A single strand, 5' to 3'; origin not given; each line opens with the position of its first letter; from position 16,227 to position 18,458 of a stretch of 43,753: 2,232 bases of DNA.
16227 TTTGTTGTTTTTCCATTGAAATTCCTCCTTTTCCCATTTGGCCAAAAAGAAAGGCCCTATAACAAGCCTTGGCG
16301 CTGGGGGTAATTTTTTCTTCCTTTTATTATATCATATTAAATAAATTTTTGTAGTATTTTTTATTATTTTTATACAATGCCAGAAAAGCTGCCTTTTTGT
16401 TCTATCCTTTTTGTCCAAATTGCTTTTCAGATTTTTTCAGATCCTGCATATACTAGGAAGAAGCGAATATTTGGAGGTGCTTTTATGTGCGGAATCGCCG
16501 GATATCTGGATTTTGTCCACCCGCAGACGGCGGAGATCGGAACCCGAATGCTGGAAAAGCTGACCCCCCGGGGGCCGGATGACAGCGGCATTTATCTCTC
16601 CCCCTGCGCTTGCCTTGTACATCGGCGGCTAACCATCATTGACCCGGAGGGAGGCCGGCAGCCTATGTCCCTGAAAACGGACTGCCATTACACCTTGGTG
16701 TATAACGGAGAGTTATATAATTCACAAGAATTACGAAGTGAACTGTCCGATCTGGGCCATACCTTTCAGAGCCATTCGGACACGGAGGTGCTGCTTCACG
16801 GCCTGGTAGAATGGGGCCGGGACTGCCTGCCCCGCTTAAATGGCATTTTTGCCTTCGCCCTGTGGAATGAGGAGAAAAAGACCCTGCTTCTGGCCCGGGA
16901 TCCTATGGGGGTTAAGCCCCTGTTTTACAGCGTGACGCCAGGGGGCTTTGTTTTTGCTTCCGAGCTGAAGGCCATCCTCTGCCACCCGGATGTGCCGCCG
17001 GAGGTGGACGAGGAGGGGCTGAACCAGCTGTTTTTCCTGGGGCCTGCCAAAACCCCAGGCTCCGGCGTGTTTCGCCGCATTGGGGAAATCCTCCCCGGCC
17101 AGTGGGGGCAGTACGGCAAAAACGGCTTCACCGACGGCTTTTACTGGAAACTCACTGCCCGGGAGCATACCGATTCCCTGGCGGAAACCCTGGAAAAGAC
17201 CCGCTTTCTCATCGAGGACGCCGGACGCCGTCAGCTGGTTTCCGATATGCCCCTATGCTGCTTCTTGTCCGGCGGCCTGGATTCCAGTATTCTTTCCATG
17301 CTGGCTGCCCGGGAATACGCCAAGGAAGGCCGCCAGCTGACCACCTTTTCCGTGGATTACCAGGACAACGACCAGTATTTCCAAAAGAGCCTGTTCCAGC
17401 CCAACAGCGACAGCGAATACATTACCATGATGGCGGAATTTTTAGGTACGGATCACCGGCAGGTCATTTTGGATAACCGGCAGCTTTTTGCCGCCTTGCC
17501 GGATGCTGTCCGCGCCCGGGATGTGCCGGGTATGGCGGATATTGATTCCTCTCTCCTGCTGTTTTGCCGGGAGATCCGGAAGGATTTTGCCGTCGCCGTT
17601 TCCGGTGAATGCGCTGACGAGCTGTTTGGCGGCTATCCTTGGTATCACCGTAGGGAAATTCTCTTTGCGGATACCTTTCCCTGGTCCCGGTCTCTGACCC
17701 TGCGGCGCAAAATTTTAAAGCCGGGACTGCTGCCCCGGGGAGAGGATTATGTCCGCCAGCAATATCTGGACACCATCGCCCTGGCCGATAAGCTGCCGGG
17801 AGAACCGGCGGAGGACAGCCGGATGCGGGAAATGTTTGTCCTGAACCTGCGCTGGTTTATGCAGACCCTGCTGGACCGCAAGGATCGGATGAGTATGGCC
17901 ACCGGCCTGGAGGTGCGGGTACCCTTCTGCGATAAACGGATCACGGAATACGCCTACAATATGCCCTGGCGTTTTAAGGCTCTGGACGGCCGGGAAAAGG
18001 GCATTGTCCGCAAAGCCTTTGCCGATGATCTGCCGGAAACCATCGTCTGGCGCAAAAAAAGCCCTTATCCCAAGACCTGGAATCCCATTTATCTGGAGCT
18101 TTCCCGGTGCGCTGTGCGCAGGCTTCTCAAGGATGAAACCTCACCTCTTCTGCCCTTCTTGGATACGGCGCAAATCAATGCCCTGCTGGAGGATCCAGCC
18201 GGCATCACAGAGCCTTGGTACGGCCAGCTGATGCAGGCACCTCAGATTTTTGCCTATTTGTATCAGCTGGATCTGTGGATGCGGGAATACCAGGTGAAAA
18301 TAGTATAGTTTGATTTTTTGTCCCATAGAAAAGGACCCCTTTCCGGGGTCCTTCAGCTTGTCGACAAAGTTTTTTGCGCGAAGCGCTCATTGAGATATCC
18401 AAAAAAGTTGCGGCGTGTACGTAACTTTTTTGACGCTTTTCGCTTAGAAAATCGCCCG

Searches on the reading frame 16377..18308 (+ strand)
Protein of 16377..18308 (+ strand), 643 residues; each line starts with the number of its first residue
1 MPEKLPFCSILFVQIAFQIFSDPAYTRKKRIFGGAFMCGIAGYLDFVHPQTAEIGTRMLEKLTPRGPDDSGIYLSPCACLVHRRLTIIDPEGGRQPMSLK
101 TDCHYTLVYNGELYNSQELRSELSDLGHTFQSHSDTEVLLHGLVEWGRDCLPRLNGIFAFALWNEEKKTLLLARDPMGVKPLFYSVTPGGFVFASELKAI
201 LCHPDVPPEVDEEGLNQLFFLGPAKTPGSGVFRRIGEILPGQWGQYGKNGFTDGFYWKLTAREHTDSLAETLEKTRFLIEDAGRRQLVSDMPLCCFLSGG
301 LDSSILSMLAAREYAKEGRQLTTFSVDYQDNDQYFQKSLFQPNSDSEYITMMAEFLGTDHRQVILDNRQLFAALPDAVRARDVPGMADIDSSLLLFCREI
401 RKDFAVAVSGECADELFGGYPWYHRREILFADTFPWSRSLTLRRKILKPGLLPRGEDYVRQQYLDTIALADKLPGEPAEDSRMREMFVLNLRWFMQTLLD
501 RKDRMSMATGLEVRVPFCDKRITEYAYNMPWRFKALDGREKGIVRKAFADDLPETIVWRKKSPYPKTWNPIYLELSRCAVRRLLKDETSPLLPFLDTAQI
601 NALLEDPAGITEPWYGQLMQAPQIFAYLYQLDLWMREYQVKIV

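Call 6: search_protein_families(library=pfam, proteins=[window:16377-18308:+], max_evalue=0.01)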
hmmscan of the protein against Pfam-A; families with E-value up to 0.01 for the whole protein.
window:16377-18308:+ (643 aa): 4 families
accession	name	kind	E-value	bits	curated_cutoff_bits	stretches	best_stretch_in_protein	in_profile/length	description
PF00733.27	Asn_synthase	-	1.4e-86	291.8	21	1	276-636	3-354/354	Asparagine synthase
PF13537.11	GATase_7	-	2.4e-47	160.4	25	1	82-201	1-122/123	Glutamine amidotransferase domain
PF13522.11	GATase_6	-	1.8e-42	144.9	27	1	67-196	1-130/130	Glutamine amidotransferase domain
PF12481.13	DUF3700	-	0.0015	18.5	27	1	153-197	128-172/228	Aluminium induced protein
